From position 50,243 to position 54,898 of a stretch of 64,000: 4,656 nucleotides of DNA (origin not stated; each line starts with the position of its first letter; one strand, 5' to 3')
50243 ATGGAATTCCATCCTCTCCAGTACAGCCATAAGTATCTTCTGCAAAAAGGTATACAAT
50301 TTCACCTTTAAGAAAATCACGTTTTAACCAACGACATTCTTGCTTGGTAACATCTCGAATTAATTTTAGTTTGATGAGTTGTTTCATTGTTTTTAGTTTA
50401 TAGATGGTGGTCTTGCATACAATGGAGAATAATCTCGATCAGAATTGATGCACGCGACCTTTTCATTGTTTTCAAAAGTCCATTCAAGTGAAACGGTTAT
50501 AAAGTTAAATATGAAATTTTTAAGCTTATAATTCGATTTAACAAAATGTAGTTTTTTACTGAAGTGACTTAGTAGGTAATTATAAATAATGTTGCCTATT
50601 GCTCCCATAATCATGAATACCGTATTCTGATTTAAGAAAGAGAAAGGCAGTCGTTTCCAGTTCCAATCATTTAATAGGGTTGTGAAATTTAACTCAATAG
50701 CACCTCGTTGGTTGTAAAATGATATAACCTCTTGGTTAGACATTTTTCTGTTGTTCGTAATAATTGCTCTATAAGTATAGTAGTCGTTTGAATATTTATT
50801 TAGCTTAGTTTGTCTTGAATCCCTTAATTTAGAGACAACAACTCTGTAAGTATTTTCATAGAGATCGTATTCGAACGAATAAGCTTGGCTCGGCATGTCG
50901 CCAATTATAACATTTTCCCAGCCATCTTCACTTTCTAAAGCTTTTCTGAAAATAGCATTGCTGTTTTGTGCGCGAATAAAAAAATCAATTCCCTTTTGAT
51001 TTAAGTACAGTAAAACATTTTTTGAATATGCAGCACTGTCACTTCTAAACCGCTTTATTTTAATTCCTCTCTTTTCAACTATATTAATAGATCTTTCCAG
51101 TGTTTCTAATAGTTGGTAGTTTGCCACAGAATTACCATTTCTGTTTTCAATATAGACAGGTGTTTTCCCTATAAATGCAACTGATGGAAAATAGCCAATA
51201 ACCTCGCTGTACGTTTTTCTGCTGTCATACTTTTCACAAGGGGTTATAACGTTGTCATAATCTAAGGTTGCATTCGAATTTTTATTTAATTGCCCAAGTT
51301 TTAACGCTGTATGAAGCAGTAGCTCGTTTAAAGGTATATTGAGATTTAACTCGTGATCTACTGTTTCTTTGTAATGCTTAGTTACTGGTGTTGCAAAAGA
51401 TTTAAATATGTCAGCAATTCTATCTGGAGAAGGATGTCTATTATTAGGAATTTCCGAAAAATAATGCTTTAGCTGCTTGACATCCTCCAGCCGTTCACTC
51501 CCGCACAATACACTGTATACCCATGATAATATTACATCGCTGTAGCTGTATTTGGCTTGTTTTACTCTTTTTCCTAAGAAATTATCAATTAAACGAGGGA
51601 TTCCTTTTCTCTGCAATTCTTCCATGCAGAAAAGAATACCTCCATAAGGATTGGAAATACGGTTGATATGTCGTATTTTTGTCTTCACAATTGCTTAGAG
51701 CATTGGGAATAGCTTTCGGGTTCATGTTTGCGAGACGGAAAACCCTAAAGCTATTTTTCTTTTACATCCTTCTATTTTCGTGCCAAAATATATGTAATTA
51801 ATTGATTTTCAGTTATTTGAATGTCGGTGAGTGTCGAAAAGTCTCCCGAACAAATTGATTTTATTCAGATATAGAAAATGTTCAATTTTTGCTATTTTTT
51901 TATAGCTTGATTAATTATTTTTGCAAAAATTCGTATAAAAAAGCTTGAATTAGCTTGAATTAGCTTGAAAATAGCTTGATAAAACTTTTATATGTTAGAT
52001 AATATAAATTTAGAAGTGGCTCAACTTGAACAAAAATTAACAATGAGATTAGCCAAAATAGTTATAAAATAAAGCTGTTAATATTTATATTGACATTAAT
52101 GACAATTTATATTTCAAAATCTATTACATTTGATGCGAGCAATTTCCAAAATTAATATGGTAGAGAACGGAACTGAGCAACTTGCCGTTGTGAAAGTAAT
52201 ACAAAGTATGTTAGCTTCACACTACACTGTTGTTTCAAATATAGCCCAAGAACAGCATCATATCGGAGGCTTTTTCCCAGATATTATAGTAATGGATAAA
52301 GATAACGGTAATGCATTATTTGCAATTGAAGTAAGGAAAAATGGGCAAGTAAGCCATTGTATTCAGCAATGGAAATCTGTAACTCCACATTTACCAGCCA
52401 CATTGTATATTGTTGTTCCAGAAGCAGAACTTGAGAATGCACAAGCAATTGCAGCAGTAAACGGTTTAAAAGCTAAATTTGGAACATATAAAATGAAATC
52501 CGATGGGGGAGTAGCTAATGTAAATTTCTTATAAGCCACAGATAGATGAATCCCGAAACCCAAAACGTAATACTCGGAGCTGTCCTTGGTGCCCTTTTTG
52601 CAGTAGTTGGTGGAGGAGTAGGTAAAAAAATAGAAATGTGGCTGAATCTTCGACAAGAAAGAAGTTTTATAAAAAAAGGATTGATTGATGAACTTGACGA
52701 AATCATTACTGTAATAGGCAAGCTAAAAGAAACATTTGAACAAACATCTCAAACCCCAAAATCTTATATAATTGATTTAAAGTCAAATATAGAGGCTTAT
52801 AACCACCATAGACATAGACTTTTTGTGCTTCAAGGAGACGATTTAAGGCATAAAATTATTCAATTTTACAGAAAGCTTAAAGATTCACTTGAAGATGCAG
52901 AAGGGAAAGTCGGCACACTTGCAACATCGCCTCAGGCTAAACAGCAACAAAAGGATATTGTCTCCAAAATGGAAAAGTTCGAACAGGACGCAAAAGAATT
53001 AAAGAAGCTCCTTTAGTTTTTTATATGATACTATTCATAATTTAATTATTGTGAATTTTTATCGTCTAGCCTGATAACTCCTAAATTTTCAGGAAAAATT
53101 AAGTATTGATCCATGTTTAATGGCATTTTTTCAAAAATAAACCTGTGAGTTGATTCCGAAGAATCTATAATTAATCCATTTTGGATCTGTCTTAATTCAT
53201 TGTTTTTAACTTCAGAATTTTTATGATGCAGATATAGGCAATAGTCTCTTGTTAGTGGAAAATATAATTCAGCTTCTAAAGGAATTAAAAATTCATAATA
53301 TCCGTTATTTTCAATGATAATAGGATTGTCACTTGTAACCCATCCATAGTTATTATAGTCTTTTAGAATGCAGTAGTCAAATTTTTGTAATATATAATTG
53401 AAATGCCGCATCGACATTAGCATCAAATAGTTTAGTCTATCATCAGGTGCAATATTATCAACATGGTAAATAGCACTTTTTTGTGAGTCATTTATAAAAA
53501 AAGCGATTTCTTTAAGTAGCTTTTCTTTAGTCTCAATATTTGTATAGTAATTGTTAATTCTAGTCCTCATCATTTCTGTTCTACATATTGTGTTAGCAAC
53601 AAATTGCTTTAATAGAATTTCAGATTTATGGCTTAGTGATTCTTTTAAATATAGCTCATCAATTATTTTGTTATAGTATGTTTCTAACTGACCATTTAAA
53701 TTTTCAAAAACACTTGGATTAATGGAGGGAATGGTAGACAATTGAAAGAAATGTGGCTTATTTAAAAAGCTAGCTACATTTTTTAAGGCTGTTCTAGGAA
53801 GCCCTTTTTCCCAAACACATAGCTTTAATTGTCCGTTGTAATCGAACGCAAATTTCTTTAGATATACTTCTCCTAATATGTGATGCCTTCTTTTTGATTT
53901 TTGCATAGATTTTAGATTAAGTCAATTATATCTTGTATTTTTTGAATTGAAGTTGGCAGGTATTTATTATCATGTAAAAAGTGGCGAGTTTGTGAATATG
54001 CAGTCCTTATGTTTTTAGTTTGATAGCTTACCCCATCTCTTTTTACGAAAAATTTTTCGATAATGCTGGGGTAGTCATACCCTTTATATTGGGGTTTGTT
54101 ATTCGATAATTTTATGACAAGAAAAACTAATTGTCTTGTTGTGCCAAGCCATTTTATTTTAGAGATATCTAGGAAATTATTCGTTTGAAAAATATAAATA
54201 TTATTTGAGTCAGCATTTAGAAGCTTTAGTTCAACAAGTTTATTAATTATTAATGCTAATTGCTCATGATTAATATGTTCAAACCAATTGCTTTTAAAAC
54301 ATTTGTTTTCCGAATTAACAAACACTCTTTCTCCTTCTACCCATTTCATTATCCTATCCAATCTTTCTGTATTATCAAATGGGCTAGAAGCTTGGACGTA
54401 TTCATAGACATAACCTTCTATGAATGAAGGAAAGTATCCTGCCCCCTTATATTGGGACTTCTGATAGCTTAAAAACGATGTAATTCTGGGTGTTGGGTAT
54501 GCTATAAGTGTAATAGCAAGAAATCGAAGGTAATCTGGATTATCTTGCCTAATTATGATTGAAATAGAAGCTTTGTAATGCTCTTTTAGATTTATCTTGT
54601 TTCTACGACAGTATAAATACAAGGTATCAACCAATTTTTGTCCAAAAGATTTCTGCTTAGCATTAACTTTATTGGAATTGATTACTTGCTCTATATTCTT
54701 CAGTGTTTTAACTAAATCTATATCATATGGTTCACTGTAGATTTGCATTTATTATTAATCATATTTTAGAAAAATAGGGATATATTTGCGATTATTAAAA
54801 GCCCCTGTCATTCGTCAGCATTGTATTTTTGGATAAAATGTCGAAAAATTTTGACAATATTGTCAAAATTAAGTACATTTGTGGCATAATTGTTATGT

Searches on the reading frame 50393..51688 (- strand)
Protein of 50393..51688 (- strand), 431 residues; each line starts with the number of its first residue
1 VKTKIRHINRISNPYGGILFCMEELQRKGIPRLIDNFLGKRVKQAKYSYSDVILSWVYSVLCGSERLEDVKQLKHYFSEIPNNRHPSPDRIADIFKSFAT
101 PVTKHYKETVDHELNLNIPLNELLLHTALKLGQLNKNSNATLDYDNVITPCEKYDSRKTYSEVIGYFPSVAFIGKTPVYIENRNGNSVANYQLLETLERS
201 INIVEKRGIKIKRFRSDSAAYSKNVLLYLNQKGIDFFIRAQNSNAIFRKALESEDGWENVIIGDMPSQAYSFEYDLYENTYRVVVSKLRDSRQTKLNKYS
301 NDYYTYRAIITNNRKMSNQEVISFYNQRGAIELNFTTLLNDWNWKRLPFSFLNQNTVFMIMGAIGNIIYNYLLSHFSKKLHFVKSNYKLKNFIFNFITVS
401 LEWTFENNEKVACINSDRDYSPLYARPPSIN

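Call 32: search_protein_families(library=pfam, proteins=[window:50393-51688:-], max_evalue=0.01)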
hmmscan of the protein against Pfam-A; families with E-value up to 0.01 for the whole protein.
window:50393-51688:- (431 aa): 3 families
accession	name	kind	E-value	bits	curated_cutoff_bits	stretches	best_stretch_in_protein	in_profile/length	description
PF13701.12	DDE_Tnp_1_4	-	1.3e-17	63.6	34.7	1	16-374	22-375/435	Transposase DDE domain group 1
PF01609.27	DDE_Tnp_1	-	2.5e-09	37.7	23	1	191-364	67-196/200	Transposase DDE domain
PF13808.11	DDE_Tnp_1_assoc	-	0.0043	17.5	32.3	0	43-75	14-46/88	DDE_Tnp_1-associated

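Call 82: search_protein_families(library=ncbifam, proteins=[window:50393-51688:-], max_evalue=0.01)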
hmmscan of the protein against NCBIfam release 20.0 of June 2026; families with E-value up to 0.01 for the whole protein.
window:50393-51688:- (431 aa): 5 families
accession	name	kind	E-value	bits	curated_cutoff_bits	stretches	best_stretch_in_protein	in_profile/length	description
NF033539.1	transpos_IS1380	equivalog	2e-53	181.5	180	1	14-399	11-400/419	IS1380 family transposase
NF033559.2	transpos_IS1634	equivalog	1.3e-07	31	100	1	300-338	354-392/483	IS1634 family transposase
NF049999.1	transpos_IS701_3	equivalog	1.5e-05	24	170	1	278-349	274-337/412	IS701 family transposase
NF033592.1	transpos_IS4_1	equivalog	9.8e-05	21.6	115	1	221-338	187-297/332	IS4 family transposase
NF033541.0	transpos_ISH3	equivalog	0.00067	18.9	225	1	195-335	131-262/298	ISH3 family transposase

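Call 85: find_encoding_contigs(protein=window:50393-51688:-, flank=4000, max_places=10)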
Protein window:50393-51688:- (431 aa): no gene with exactly this product is on record in the collection.

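Call 113: search_dna_similar(query=window:50396-51688:-, collection=plasmids, mode=protein, max_evalue=1e-20, max_rows=12)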
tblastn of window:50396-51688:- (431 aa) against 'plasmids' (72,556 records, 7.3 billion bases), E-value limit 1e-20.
Records with a match: 43; places in all: 52; records where one place covers at least 80% of the query: 43.
Best place of each record, by identity: <60% 43.
By first word of the organism name: Bacteroides 23; Parabacteroides 7; Phocaeicola 6; Persicobacter 4; Segatella 2; Prevotella 1.
By predicted mobility (MOB-suite, as given by PLSDB): non-mobilizable 36; mobilizable 4; conjugative 3.
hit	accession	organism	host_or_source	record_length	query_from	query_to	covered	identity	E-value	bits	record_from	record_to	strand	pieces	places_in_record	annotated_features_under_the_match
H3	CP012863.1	Persicobacter sp. JZB09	cell culture,soil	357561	14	404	91%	35.0%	3e-64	230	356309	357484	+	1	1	record has no annotation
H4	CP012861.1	Persicobacter sp. JZB09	cell culture,soil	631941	14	404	91%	35.0%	3e-64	230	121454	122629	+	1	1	record has no annotation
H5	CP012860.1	Persicobacter sp. JZB09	cell culture,soil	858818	14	404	91%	35.0%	3e-64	230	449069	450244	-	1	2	record has no annotation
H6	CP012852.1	Persicobacter sp. JZB09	cell culture,soil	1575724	14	404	91%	35.0%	3e-64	230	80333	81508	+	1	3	none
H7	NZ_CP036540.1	Bacteroides fragilis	Homo sapiens,blood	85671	2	404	94%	33.4%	3e-54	201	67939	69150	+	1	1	IS1380 family transposase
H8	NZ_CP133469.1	Prevotella nigrescens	Homo sapiens,pure cell culture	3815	3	420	97%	31.7%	5e-57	209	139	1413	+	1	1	IS1380 family transposase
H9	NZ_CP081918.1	Bacteroides ovatus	Homo sapiens,blood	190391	14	417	94%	31.7%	2e-47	182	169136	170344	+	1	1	IS1380-like element IS942 family transposase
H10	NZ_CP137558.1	Segatella copri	Homo sapiens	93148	14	417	94%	31.0%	7e-46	177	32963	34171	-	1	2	IS1380-like element IS942 family transposase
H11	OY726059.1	Phocaeicola massiliensis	-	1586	14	427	96%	30.1%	6e-50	183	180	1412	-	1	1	record has no annotation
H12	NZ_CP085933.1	Segatella copri DSM 18205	-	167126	13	417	94%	30.6%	7e-46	177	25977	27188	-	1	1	IS1380 family transposase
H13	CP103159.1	Bacteroides fragilis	Homo sapiens,cell culture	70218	14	427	96%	29.9%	2e-47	181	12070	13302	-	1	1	IS1380-like element IS612 family transposase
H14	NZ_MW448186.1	Bacteroides fragilis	-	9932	14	427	96%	29.7%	1e-47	182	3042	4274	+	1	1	IS1380-like element IS612B family transposase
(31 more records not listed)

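Call 114: get_annotated_region(hit=H4, flank=1200)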
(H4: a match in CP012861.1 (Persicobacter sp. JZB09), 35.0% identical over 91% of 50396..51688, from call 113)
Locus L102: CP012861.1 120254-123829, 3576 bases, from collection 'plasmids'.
description: Persicobacter sp. JZB09 plasmid JZB09-Plasmid3, complete sequence
organism: Persicobacter sp. JZB09 (NCBI taxid 1085624)
taxonomy: Bacteria; Bacteroidota; Cytophagia; Cytophagales; Persicobacteraceae; Persicobacter; Persicobacter sp. JZB09
host: -; source: cell culture,soil; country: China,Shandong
typing (MOB-suite, as given by PLSDB): non-mobilizable
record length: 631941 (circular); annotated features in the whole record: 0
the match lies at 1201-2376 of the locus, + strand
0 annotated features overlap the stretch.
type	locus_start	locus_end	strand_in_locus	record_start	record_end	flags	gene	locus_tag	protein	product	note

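Call 115: get_annotated_region(hit=H5, flank=1200)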
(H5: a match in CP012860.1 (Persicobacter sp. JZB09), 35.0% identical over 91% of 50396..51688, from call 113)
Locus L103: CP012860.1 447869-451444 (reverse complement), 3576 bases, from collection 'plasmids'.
description: Persicobacter sp. JZB09 plasmid JZB09-Plasmid2, complete sequence
organism: Persicobacter sp. JZB09 (NCBI taxid 1085624)
taxonomy: Bacteria; Bacteroidota; Cytophagia; Cytophagales; Persicobacteraceae; Persicobacter; Persicobacter sp. JZB09
host: -; source: cell culture,soil; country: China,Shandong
typing (MOB-suite, as given by PLSDB): non-mobilizable
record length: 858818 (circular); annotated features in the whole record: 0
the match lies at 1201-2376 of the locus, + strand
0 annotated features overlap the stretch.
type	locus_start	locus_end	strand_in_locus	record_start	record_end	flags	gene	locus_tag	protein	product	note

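Call 116: get_annotated_region(hit=H9, flank=800)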
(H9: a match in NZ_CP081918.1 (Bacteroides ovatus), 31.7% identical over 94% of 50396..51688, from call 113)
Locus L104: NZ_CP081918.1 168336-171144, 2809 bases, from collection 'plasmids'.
description: Bacteroides ovatus strain BFG-107 plasmid unnamed1, complete sequence
organism: Bacteroides ovatus (NCBI taxid 28116)
taxonomy: Bacteria; Bacteroidota; Bacteroidia; Bacteroidales; Bacteroidaceae; Bacteroides; Bacteroides ovatus
host: -; source: Homo sapiens,blood; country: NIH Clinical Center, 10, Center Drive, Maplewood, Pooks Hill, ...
typing (MOB-suite, as given by PLSDB): non-mobilizable
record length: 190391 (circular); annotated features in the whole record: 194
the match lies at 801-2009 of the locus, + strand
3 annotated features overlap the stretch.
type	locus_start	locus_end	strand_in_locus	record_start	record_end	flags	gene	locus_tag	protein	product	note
CDS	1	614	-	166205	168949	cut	-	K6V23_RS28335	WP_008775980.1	SusC/RagA family TonB-linked outer membrane protein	GO:0071702 - organic substance transport [Evidence IEA]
CDS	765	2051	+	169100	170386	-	-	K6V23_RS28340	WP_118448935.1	IS1380-like element IS942 family transposase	GO:0006313 - DNA transposition [Evidence IEA]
CDS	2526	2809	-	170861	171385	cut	-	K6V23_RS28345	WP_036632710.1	hypothetical protein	-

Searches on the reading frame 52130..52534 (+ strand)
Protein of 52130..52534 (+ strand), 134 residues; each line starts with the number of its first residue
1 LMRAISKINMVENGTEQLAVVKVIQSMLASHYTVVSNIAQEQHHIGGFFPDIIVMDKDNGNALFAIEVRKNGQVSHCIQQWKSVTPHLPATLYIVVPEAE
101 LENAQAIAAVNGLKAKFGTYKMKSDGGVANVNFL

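Call 8: search_protein_families(library=pfam, proteins=[window:52130-52534:+], max_evalue=0.1)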
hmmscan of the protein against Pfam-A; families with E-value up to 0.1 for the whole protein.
window:52130-52534:+ (134 aa): 0 families

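Call 9: search_protein_families(library=padloc, proteins=[window:52130-52534:+], max_evalue=0.1)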
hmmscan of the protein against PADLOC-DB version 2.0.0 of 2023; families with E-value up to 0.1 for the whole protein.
window:52130-52534:+ (134 aa): 1 family
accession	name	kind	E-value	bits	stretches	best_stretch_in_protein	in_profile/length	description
PDLC01188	Cas11e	-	0.044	11.8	1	30-105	61-129/201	Cse2gr11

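Call 82: search_protein_families(library=ncbifam, proteins=[window:52130-52534:+], max_evalue=0.01)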
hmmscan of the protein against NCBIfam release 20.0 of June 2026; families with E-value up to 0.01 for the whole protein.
window:52130-52534:+ (134 aa): 0 families

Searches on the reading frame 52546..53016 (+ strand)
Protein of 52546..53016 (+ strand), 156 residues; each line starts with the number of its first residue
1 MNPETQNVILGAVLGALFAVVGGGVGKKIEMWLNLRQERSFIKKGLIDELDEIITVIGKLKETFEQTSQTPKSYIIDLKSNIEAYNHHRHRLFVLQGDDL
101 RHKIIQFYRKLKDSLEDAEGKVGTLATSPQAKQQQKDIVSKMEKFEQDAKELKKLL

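Call 8: search_protein_families(library=pfam, proteins=[window:52546-53016:+], max_evalue=0.1)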
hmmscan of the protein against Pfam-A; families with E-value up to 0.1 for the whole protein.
window:52546-53016:+ (156 aa): 2 families
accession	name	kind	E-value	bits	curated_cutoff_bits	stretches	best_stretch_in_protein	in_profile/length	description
PF20529.3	DUF6744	-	0.0031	16.9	27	1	83-156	210-287/314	Family of unknown function (DUF6744)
PF08651.15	DASH_Duo1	-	0.043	14.1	25.4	0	48-69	7-28/74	DASH complex subunit Duo1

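Call 9: search_protein_families(library=padloc, proteins=[window:52546-53016:+], max_evalue=0.1)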
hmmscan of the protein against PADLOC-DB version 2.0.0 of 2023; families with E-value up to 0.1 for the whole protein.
window:52546-53016:+ (156 aa): 0 families

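Call 82: search_protein_families(library=ncbifam, proteins=[window:52546-53016:+], max_evalue=0.01)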
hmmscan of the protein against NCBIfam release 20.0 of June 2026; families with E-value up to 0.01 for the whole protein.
window:52546-53016:+ (156 aa): 1 family
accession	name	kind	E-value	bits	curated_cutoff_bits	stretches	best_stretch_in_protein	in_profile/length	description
NF002140.0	PRK00977.1-4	equivalog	0.0057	16.4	71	0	105-135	44-74/81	exodeoxyribonuclease VII small subunit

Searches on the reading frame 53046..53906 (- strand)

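Call 8: search_protein_families(library=pfam, proteins=[window:53046-53906:-], max_evalue=0.1)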
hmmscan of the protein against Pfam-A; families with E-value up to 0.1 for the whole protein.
window:53046-53906:- (286 aa): 1 family
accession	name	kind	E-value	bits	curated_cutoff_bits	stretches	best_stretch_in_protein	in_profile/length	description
PF14022.11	DUF4238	-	1.2e-20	74.5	27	1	7-239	1-250/281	Protein of unknown function (DUF4238)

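Call 9: search_protein_families(library=padloc, proteins=[window:53046-53906:-], max_evalue=0.1)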
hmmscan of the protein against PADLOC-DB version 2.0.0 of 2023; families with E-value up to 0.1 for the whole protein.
window:53046-53906:- (286 aa): 0 families

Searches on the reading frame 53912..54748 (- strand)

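Call 8: search_protein_families(library=pfam, proteins=[window:53912-54748:-], max_evalue=0.1)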
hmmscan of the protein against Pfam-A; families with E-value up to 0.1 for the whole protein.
window:53912-54748:- (278 aa): 0 families

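Call 9: search_protein_families(library=padloc, proteins=[window:53912-54748:-], max_evalue=0.1)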
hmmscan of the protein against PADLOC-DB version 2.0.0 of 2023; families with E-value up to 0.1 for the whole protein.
window:53912-54748:- (278 aa): 0 families

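Call 82: search_protein_families(library=ncbifam, proteins=[window:53912-54748:-], max_evalue=0.01)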
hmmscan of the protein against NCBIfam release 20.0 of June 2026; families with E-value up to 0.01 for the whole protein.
window:53912-54748:- (278 aa): 1 family
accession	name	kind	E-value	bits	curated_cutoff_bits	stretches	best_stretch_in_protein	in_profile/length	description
NF011934.0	PRK15405.1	equivalog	0.006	16.1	198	1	86-158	55-126/217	ethanolamine utilization microcompartment protein EutL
